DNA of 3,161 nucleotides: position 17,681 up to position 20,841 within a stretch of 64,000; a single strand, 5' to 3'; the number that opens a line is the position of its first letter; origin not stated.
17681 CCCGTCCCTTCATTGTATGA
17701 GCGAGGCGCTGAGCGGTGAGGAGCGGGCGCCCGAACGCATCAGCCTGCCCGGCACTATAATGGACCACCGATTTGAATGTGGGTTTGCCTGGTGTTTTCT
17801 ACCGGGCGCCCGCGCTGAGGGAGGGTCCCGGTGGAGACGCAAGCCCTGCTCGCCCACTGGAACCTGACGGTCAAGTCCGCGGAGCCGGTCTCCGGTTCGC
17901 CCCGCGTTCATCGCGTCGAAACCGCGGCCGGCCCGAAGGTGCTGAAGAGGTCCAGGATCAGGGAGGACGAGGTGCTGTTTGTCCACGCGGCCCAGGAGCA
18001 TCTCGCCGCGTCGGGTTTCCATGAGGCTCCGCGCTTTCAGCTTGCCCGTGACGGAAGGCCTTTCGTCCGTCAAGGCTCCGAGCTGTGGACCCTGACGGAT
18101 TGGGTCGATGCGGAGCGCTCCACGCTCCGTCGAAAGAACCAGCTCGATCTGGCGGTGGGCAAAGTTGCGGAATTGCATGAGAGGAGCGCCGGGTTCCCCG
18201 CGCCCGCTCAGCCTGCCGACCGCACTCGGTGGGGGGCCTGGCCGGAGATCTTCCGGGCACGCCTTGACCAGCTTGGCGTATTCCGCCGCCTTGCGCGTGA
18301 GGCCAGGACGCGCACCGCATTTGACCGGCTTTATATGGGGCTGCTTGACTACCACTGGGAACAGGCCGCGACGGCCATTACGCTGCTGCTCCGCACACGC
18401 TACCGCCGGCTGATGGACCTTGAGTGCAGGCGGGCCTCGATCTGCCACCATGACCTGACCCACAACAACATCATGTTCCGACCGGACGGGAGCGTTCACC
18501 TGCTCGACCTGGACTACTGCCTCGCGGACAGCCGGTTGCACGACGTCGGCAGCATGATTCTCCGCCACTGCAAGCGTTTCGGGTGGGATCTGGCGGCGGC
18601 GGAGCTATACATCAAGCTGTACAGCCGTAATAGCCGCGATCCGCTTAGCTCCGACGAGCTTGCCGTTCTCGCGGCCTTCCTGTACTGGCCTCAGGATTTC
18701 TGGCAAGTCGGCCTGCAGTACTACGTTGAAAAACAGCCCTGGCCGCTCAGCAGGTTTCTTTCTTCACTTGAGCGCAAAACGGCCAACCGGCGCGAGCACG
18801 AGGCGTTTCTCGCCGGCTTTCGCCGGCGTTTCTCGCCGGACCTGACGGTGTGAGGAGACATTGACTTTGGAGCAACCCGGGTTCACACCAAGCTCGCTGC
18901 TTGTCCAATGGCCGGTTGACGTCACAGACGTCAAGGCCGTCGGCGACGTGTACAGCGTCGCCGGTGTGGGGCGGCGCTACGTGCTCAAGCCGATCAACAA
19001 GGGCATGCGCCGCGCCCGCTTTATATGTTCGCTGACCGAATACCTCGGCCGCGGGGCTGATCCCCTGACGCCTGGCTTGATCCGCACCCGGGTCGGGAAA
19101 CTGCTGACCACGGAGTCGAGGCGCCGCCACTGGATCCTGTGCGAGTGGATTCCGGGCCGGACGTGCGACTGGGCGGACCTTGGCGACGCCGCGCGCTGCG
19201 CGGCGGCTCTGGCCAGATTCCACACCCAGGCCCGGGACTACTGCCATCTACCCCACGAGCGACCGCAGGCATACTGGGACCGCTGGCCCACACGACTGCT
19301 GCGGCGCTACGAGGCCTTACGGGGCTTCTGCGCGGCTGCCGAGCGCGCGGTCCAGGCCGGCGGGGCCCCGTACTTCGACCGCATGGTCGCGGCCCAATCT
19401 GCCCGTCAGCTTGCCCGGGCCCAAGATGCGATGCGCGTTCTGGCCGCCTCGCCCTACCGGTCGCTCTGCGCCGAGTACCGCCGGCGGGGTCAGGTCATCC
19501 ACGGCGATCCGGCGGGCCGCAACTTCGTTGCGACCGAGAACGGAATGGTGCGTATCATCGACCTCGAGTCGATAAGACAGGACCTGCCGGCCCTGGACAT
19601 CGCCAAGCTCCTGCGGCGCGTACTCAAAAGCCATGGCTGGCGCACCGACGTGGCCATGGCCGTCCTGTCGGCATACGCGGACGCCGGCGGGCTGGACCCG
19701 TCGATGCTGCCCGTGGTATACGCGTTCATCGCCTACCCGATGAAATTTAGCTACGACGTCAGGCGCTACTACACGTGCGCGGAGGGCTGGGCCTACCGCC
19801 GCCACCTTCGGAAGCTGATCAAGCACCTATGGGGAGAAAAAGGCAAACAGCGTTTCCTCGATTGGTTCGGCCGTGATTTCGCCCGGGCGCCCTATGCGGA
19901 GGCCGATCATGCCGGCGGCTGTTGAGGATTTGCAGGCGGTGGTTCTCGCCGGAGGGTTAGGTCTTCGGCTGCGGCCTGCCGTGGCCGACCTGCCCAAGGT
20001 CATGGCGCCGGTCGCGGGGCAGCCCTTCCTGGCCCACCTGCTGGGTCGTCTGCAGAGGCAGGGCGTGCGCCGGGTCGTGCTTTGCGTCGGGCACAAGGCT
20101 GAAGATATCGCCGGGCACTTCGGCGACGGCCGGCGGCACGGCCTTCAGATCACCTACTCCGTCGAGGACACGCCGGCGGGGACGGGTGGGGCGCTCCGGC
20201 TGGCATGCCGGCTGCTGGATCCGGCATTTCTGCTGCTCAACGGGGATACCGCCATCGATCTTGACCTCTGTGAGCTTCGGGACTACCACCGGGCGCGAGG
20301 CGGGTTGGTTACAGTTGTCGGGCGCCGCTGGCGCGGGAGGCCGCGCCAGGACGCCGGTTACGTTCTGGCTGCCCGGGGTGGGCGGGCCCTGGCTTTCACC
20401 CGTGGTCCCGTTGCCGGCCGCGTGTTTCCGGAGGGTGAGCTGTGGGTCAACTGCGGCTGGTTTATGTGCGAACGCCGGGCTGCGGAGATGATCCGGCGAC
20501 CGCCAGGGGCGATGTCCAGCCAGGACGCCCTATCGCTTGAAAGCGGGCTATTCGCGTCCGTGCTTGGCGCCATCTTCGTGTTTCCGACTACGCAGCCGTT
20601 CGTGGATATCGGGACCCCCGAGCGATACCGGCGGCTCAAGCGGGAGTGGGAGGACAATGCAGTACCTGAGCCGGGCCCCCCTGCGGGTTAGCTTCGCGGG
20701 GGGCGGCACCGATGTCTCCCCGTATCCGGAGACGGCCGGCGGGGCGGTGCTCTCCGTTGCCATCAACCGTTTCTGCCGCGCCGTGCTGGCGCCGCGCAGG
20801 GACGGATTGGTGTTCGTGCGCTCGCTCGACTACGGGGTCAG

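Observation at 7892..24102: ~16-kb spore-surface glycosylation island: four CotS-like kinases, three GT4 transferases, GDP-mannose and GDP-heptose supply genes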

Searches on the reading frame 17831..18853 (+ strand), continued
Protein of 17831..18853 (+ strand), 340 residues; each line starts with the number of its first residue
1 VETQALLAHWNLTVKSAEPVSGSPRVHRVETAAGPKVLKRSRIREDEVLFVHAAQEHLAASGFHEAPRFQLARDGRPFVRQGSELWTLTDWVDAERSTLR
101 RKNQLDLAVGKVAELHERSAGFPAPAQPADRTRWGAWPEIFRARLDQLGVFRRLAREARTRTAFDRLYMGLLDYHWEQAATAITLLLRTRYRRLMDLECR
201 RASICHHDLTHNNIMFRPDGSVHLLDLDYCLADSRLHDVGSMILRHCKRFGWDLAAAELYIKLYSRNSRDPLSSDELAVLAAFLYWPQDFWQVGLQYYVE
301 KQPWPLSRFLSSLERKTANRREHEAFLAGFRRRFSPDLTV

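Call 64: find_encoding_contigs(protein=P0002, flank=10000, max_places=1)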
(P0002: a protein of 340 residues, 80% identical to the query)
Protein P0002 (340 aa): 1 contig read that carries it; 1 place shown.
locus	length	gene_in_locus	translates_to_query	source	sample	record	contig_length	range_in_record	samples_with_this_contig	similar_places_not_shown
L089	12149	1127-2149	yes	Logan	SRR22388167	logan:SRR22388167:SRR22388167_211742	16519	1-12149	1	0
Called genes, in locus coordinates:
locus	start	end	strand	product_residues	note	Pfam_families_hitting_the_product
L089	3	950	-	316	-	?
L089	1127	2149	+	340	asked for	PF27663:Spore_coat_YutH, PF01636:APH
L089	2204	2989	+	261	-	PF00483:NTP_transferase, PF12804:NTP_transf_3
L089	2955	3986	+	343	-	PF00288:GHMP_kinases_N, PF08544:GHMP_kinases_C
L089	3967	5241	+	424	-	PF13580:SIS_2, PF00702:Hydrolase, PF13242:Hydrolase_like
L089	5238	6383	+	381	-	PF13439:Glyco_transf_4, PF13579:Glyco_trans_4_4 (weak), PF20706:GT4-conflict, PF00534:Glycos_transf_1, PF13692:Glyco_trans_1_4, PF13524:Glyco_trans_1_2 (weak)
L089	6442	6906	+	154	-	PF00293:NUDIX (weak)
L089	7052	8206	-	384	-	PF05343:Peptidase_M42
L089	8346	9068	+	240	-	PF00300:His_Phos_1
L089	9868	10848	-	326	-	PF01522:Polysacc_deac_1, PF01476:LysM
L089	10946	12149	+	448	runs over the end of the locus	-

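Call 71: search_solved_structures(query=A1, max_evalue=5)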
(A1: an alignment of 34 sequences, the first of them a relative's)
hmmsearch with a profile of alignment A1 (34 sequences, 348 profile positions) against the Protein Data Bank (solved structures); distinct sequences matched with E-value up to 5: 116 (the best 60 are shown).
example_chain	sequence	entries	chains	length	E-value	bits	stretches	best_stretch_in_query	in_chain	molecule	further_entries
2q83_A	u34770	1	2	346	1.9e-52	181.7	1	11-319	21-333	YtaA protein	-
4pdy_A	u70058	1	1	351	8e-37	130.3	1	13-340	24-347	Aminoglycoside phosphotransferase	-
2ppq_A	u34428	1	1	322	2.8e-06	29.8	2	211-287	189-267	Homoserine kinase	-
7s3l_A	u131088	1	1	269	6e-06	28.7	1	200-268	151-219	Aminoglycoside phosphotransferase family protein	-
4r77_B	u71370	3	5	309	6.6e-05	25.3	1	200-288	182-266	Choline kinase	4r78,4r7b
3i0o_A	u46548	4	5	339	9.9e-05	24.7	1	159-237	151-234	Spectinomycin phosphotransferase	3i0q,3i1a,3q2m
3feg_A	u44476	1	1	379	0.0045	19.3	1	203-260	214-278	Choline/ethanolamine kinase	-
2ig7_A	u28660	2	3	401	0.005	19.1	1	203-259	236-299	Choline/ethanolamine kinase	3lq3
22vl_b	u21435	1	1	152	0.016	17.5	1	89-203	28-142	ATP synthase subunit b, chloroplastic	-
5afv_A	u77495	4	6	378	0.04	16.2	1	202-252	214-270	CHOLINE KINASE ALPHA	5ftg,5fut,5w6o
3zm9_A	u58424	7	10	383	0.041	16.1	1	202-252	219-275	CHOLINE KINASE ALPHA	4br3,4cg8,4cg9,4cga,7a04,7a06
7nb1_AAA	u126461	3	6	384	0.041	16.1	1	202-252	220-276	Choline kinase alpha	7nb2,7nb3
2cko_A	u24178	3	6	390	0.042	16.1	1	202-252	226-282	CHOLINE KINASE ALPHA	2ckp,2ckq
3f2r_A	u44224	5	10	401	0.043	16.1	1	202-252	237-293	Choline kinase alpha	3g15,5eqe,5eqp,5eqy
2i7q_A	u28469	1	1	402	0.043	16.1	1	202-252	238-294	Choline kinase alpha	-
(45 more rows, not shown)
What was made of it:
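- With the CotS_a family profile, YtaA scores 1.9e-52, while HSK2, APH and choline kinases score 1e-6 or worse (call 71). The kinase-like proteins are BSKs, with YtaA far ahead of APHs (call 71).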

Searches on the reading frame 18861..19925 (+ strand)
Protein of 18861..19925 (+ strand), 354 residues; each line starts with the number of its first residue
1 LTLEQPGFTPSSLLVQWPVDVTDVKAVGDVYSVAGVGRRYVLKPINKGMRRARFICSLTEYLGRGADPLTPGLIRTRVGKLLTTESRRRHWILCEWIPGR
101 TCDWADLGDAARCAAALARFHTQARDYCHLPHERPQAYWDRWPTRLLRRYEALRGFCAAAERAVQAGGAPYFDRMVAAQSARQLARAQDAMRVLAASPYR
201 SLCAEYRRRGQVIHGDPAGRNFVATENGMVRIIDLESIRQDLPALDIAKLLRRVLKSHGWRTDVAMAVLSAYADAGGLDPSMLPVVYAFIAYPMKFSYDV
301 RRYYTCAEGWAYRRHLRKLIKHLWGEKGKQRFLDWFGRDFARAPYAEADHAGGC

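Call 5: search_protein_families(library=pfam, proteins=[window:18861-19925:+], max_evalue=0.001)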
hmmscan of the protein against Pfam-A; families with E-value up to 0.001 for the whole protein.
window:18861-19925:+ (354 aa): 0 families

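Call 7: search_protein_families(library=ncbifam, proteins=[window:18861-19925:+], max_evalue=0.01)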
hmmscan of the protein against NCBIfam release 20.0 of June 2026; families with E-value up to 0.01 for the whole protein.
window:18861-19925:+ (354 aa): 6 families
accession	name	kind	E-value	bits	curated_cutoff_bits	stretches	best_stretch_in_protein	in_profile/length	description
TIGR02906.1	spore_CotS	subfamily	5.9e-48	163.4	172.7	1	20-336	2-314/314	CotS family spore coat protein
NF053880.1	SprCtKinCotIBac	equivalog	1.4e-20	73.5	550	1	13-300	9-295/328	spore coat kinase CotI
TIGR02904.1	spore_ysxE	equivalog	1.5e-10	40.8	263.55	1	23-321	14-307/309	spore coat protein YsxE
NF046102.1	CellCycRegCcrZ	equivalog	1.1e-05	25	400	1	208-262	151-205/260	cell cycle regulator CcrZ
TIGR02721.1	ycfN_thiK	equivalog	0.00014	21.1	299.45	0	88-140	61-117/256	thiamine kinase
TIGR02905.1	spore_yutH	equivalog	0.00018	20.8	215.05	1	35-334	26-311/313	spore coat putative kinase YutH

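Call 44: search_protein_families(library=pfam, proteins=[window:18867-19925:+], max_evalue=1)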
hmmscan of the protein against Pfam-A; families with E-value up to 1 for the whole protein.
window:18867-19925:+ (352 aa): 1 family
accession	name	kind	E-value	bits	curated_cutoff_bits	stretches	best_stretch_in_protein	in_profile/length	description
PF25393.1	LTM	-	0.13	12.7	27.5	0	107-120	17-30/42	LUBAC thetering domain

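Call 80: search_solved_structures(query=window:18867-19925:+, max_evalue=1)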
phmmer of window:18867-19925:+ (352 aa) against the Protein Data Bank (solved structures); distinct sequences matched with E-value up to 1: 27.
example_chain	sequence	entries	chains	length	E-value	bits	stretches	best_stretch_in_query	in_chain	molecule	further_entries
2q83_A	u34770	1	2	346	3.1e-12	49.7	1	27-300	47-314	YtaA protein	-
4pdy_A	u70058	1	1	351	1.1e-05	28.1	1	89-292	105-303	Aminoglycoside phosphotransferase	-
2pzr_A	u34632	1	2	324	0.38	13.2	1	192-247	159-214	Fibroblast growth factor receptor 2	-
5ui0_A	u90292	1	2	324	0.44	13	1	192-249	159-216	Fibroblast growth factor receptor 2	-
4j96_A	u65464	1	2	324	0.5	12.8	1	192-249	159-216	Fibroblast growth factor receptor 2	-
2q0b_A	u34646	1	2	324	0.87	12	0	192-247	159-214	Fibroblast growth factor receptor 2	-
5uhn_A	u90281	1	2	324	0.88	12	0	192-247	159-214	Fibroblast growth factor receptor 2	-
7ozy_AAA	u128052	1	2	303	0.88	12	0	192-247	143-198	Fibroblast growth factor receptor 2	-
9vlm_A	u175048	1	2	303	0.89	12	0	192-247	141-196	Fibroblast growth factor receptor 2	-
9u7e_A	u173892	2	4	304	0.89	11.9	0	192-247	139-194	Fibroblast growth factor receptor 2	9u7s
4j99_A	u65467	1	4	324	0.9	11.9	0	192-247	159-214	Fibroblast growth factor receptor 2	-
7kia_A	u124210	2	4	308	0.92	11.9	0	192-247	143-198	Fibroblast growth factor receptor 2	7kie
6bb9_A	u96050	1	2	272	0.93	11.9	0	184-265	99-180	4-amino-4-deoxychorismate lyase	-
9u3n_A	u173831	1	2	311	0.93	11.9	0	192-247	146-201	Fibroblast growth factor receptor 2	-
8h75_A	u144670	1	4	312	0.93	11.9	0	192-247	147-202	Fibroblast growth factor receptor 2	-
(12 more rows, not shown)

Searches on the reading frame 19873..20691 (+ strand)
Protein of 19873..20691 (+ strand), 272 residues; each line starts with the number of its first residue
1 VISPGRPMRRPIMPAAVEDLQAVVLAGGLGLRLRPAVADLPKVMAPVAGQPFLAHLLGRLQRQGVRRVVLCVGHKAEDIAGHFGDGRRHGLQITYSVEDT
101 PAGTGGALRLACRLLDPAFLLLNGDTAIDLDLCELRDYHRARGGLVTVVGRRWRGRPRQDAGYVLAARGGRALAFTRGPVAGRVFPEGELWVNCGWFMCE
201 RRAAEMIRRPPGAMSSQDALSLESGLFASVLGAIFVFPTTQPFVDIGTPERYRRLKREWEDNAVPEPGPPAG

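Call 5: search_protein_families(library=pfam, proteins=[window:19873-20691:+], max_evalue=0.001)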
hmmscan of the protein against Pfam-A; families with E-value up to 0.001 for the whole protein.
window:19873-20691:+ (272 aa): 2 families
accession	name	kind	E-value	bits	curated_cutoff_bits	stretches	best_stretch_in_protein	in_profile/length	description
PF00483.29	NTP_transferase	-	5.3e-19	69.2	21.2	1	22-207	2-188/245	Nucleotidyl transferase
PF12804.13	NTP_transf_3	-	8.5e-11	42.7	27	1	22-128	1-98/160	MobA-like NTP transferase domain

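Call 7: search_protein_families(library=ncbifam, proteins=[window:19873-20691:+], max_evalue=0.01)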
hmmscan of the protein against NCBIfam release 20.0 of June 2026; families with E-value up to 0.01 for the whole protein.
window:19873-20691:+ (272 aa): 32 families (the best 25 are shown)
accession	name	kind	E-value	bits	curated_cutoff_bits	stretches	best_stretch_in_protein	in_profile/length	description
NF052502.1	man1P_GTase_Rv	exception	2.5e-34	118.7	440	1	21-252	2-223/352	mannose-1-phosphate guanylyltransferase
NF049965.1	GlMnHpPGnyltfHddC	equivalog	8.5e-32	110.6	300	1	21-136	2-116/221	D-glycero-D-manno-heptose 1-phosphate guanosyltransferase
TIGR03992.1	Arch_glmU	subfamily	6.8e-24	84.5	292.1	1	21-132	2-113/393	bifunctional sugar-1-phosphate nucleotidylyltransferase/acetyltransferase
NF045761.1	NAMPUrTaseMurU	equivalog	1.1e-23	84.3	250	1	21-138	2-120/226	N-acetylmuramate alpha-1-phosphate uridylyltransferase MurU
NF041313.1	UDPGP_AglF_Halo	equivalog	1.6e-22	80.1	400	1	20-140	1-120/234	UTP--glucose-1-phosphate uridylyltransferase AglF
NF010935.0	PRK14355.1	equivalog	3.7e-15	55.5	718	1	18-152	2-134/459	bifunctional UDP-N-acetylglucosamine diphosphorylase/glucosamine-1-phosphate N-acetyltransferase GlmU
TIGR01208.1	rmlA_long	equivalog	3.4e-14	52.5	320.25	1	22-133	2-115/353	glucose-1-phosphate thymidylyltransferase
TIGR02623.1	G1P_cyt_trans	equivalog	1.1e-13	51.3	300.25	1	21-99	2-80/255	glucose-1-phosphate cytidylyltransferase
NF045697.1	MurNAcPUrMurU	equivalog_domain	5e-12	45.7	370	1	23-117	1-95/229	N-acetylmuramate alpha-1-phosphate uridylyltransferase MurU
TIGR01173.1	glmU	equivalog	1.1e-11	44.3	366.85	1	21-127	2-103/452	bifunctional UDP-N-acetylglucosamine diphosphorylase/glucosamine-1-phosphate N-acetyltransferase GlmU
NF010932.0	PRK14352.1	equivalog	2.8e-11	42.7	611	1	18-150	5-137/488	bifunctional UDP-N-acetylglucosamine diphosphorylase/glucosamine-1-phosphate N-acetyltransferase GlmU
NF010934.1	PRK14354.1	equivalog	2.8e-11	42.6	450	1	22-149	2-125/447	bifunctional UDP-N-acetylglucosamine diphosphorylase/glucosamine-1-phosphate N-acetyltransferase GlmU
NF010938.0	PRK14358.1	equivalog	8.7e-11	41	500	1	19-150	7-135/481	bifunctional N-acetylglucosamine-1-phosphate uridyltransferase/glucosamine-1-phosphate acetyltransferase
NF010933.0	PRK14353.1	equivalog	1.3e-10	40.5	505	1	19-128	5-111/453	bifunctional UDP-N-acetylglucosamine diphosphorylase/glucosamine-1-phosphate N-acetyltransferase GlmU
TIGR01207.1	rmlA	equivalog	1.5e-09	37.4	360.65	1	22-115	2-96/286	glucose-1-phosphate thymidylyltransferase RfbA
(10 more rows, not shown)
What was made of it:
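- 19909..20691 (+): HddC-like sugar-1-phosphate nucleotidyltransferase (predicted heptose-1-P guanylyltransferase). NF049965 HddC scores 110.6 bits, below its cutoff of 300 (call 7).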

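Call 40: search_solved_structures(query=window:19909-20691:+, max_evalue=0.00001)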
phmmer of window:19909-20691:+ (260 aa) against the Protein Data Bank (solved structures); distinct sequences matched with E-value up to 0.00001: 45.
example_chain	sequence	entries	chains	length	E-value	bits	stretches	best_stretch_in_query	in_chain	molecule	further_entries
5xhw_A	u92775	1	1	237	3.3e-24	88.8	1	10-120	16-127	Putative 6-deoxy-D-mannoheptose pathway protein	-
6jq8_A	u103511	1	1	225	4e-24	88.5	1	10-120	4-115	Putative 6-deoxy-D-mannoheptose pathway protein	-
4y7t_A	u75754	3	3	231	2.5e-21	79.3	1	9-137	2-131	Nucleotidyl transferase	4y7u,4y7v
7whr_B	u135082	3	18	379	9.3e-21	77.4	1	7-137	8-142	Nucleotidyl transferase family protein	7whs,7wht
8x7s_B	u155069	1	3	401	1.2e-20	77.1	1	8-188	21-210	UTP--glucose-1-phosphate uridylyltransferase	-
7x8j_A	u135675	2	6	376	1.6e-17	66.8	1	8-222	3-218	Mannose-1-phosphate guanylyltransferase 1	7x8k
8yre_D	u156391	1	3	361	2.1e-17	66.4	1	9-222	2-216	Mannose-1-phosphate guanylyltransferase 1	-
8hhd_A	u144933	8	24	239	6.4e-17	64.8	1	6-134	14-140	Nucleotidyl transferase | N-acetylmuramate alpha-1-phosphate uridylyltransferase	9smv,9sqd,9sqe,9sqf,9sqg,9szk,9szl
7d72_K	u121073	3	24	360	4.3e-15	58.9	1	9-205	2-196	Mannose-1-phosphate guanyltransferase beta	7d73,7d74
1tzf_A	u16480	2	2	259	2.2e-13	53.2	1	9-85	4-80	Glucose-1-phosphate cytidylyltransferase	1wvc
6b5e_A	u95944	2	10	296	5.7e-10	42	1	9-145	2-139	Glucose-1-phosphate thymidylyltransferase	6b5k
7d72_A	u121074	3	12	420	3.4e-09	39.5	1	8-135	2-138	Mannose-1-phosphate guanyltransferase alpha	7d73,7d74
2qkx_A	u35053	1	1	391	3.9e-09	39.3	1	7-137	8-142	Bifunctional protein glmU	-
6n0u_A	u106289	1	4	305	6.5e-09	38.6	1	10-139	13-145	Glucose-1-phosphate thymidylyltransferase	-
4arw_A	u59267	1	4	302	6.7e-09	38.5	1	9-103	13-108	GLUCOSE-1-PHOSPHATE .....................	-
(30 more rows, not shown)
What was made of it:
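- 19909..20691 (+): The best PDB hits are Y. pseudotuberculosis HddC, 5XHW and 6JQ8 (call 40).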
